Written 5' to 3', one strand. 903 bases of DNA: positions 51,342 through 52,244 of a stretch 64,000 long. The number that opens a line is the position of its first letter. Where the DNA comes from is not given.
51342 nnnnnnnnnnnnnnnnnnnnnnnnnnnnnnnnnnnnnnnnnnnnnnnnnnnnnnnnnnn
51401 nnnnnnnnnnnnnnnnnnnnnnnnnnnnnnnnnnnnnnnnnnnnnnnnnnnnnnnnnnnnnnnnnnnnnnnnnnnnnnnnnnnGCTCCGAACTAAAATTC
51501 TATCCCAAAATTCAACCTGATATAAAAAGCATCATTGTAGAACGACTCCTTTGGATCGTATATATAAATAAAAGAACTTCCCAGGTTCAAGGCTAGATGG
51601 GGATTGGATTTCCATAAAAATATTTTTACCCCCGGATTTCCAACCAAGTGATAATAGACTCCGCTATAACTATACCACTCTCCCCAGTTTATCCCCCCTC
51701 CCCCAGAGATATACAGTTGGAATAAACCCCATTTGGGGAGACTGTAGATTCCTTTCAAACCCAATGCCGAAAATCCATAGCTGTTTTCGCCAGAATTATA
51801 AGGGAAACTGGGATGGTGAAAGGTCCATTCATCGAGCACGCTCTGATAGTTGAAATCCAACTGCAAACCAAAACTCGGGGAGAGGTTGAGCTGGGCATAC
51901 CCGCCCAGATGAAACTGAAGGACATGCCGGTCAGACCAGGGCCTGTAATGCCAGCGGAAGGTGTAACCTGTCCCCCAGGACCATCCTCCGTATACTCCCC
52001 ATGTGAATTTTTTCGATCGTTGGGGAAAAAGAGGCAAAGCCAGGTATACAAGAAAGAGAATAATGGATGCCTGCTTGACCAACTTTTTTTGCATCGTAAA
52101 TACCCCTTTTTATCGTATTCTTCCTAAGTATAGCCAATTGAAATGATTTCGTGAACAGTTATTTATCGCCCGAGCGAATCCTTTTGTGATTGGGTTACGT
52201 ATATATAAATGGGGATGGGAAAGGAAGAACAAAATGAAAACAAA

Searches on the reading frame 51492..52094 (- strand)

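Call 10: search_protein_families(library=pfam, proteins=[window:51492-52094:-])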
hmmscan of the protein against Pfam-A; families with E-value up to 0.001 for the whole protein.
window:51492-52094:- (200 aa): 1 family
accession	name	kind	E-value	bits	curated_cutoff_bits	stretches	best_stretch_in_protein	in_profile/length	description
PF13505.12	OMP_b-brl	-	0.00048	20.8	28.7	1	14-194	5-171/175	Outer membrane protein beta-barrel domain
